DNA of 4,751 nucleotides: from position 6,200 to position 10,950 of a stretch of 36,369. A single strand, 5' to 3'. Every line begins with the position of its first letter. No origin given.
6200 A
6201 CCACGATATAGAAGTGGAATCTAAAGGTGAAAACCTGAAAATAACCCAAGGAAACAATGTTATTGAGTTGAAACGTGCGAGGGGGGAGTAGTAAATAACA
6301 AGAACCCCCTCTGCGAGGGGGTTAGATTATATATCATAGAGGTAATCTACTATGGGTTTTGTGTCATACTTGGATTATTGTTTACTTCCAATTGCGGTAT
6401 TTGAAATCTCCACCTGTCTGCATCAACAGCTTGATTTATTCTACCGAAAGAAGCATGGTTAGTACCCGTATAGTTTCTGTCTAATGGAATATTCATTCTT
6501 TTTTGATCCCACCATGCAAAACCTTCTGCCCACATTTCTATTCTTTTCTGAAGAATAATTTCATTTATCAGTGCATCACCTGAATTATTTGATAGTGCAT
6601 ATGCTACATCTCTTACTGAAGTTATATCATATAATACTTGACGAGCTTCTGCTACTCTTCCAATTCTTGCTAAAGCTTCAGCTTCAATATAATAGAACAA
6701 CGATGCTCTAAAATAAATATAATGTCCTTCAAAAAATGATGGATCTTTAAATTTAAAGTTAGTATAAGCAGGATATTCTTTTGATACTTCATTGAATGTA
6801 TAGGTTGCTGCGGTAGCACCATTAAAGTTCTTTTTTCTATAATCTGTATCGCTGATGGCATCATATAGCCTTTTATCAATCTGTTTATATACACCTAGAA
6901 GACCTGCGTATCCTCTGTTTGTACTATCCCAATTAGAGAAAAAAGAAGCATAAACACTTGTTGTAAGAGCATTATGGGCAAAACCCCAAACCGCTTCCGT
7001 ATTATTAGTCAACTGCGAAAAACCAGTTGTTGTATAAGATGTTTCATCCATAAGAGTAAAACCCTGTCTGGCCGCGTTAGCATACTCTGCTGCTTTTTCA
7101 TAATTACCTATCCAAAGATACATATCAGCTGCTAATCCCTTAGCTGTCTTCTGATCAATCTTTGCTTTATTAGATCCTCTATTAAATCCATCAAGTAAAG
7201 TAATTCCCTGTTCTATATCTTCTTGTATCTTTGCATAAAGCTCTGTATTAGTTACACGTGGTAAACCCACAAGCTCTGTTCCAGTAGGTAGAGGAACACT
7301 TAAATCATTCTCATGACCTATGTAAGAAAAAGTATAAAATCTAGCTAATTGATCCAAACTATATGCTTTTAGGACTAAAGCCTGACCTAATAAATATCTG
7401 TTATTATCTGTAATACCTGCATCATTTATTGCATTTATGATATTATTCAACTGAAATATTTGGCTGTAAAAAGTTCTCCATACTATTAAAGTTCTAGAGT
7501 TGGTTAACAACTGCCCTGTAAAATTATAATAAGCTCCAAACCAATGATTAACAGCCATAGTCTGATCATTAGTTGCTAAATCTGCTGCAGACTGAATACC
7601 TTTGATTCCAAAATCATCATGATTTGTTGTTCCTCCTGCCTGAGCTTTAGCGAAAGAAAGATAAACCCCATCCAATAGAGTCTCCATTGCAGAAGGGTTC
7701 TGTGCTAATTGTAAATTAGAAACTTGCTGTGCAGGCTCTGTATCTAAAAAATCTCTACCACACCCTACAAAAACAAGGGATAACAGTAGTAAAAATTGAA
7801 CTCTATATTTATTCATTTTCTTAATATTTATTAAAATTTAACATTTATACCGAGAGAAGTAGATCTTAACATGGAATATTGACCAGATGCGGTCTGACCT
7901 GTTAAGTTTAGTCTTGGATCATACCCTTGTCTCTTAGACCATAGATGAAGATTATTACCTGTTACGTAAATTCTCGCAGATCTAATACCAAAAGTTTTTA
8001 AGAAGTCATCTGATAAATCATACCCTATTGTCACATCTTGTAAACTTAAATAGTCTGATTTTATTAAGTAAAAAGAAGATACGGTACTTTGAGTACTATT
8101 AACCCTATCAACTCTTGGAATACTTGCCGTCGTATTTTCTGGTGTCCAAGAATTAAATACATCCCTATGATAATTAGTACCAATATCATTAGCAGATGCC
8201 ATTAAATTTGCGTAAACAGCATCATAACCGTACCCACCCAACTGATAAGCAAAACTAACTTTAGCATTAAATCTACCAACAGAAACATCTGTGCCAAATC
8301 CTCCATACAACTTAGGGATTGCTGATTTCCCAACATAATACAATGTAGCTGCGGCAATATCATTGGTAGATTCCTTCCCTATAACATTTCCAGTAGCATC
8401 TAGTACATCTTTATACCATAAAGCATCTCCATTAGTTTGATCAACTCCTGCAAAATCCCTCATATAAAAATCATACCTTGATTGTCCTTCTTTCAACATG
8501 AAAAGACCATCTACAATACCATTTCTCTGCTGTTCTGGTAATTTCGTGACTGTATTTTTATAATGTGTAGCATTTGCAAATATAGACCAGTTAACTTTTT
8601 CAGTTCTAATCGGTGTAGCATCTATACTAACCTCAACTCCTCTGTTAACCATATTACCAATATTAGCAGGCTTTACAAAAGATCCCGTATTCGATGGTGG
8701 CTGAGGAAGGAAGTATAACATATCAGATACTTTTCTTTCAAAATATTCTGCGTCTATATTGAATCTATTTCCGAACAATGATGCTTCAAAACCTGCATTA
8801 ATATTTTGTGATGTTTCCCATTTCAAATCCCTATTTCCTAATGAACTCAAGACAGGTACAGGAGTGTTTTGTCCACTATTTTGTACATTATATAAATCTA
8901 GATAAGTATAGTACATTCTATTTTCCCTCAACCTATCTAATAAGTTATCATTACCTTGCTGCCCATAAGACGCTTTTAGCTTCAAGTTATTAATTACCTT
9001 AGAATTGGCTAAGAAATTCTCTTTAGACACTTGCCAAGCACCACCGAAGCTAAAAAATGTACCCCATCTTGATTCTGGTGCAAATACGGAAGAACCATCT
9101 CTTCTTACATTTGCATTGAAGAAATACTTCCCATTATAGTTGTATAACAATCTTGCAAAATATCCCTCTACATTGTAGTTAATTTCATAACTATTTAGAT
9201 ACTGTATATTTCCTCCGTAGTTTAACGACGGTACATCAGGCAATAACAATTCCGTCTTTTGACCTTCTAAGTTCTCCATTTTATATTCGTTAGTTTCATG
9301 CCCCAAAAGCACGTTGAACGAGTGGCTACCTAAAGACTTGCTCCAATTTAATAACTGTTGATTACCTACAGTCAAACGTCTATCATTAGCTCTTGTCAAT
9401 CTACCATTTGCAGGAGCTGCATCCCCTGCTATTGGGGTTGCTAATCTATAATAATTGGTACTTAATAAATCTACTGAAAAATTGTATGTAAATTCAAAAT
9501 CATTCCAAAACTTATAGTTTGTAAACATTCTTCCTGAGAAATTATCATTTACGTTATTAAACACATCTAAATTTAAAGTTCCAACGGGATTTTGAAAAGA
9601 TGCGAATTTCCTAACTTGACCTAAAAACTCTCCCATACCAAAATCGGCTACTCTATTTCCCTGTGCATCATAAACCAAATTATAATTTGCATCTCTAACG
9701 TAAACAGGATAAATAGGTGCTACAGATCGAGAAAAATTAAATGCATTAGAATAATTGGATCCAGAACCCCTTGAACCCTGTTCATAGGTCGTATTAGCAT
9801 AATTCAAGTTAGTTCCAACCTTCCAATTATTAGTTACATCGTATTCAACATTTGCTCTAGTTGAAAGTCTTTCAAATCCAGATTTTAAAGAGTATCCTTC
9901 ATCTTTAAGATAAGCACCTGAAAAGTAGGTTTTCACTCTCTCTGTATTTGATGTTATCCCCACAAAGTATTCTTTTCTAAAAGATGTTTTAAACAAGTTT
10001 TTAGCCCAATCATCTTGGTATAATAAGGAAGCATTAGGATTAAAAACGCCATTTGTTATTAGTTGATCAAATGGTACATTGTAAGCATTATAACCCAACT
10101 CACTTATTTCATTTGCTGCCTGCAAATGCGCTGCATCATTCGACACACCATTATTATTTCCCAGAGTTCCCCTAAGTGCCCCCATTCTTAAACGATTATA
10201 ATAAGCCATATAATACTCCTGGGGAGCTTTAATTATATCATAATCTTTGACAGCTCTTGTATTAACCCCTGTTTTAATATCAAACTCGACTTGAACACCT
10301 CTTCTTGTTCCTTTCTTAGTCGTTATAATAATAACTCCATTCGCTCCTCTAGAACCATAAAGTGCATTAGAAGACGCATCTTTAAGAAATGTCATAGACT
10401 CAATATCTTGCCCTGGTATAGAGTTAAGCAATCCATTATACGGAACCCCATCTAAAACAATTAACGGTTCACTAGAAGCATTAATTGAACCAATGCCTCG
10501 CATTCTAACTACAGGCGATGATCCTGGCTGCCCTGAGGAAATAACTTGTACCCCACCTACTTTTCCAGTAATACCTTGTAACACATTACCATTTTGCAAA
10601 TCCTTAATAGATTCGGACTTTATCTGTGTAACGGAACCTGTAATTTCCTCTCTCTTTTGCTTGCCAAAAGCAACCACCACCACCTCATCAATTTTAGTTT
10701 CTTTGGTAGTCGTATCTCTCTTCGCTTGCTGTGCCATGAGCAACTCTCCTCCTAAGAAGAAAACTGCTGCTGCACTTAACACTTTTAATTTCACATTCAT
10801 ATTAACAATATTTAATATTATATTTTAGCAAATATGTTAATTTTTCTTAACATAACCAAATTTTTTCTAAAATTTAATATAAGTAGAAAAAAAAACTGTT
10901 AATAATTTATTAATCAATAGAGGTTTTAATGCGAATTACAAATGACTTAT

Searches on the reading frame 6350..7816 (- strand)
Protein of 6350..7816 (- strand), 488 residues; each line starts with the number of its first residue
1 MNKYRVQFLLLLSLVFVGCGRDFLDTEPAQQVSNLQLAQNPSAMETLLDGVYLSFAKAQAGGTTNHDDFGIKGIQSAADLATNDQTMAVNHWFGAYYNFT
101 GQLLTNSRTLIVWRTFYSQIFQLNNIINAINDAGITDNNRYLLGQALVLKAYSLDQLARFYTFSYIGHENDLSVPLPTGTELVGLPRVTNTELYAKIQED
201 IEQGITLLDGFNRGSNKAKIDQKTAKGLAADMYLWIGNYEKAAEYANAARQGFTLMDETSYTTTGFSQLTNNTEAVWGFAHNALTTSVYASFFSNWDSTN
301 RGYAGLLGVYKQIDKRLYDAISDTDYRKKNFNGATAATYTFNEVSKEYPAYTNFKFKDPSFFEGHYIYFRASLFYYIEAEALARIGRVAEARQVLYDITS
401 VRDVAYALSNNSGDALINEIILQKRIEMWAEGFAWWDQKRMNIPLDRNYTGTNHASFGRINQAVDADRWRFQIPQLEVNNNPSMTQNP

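Call 54: search_protein_families(library=pfam, proteins=[window:6350-7816:-], max_evalue=0.00001)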
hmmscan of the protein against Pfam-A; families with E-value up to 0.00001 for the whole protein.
window:6350-7816:- (488 aa): 2 families
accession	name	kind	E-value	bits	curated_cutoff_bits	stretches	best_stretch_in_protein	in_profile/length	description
PF14322.12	SusD-like_3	-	4.4e-14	53.6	27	1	22-234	1-191/191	Starch-binding associating with outer membrane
PF07980.17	SusD_RagB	-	4.6e-11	43.3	23.1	1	333-488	127-295/297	SusD family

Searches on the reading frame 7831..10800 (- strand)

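Call 54: search_protein_families(library=pfam, proteins=[window:7831-10800:-], max_evalue=0.00001)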
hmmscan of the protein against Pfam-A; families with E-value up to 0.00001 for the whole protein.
window:7831-10800:- (989 aa): 2 families
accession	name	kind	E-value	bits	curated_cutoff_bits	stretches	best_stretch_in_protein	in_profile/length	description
PF00593.30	TonB_dep_Rec_b-barrel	-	2.4e-18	67.7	27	1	406-951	31-436/436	TonB dependent receptor-like, beta-barrel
PF07715.20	Plug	-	6.6e-17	62.4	23.9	1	50-156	2-107/107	TonB-dependent Receptor Plug Domain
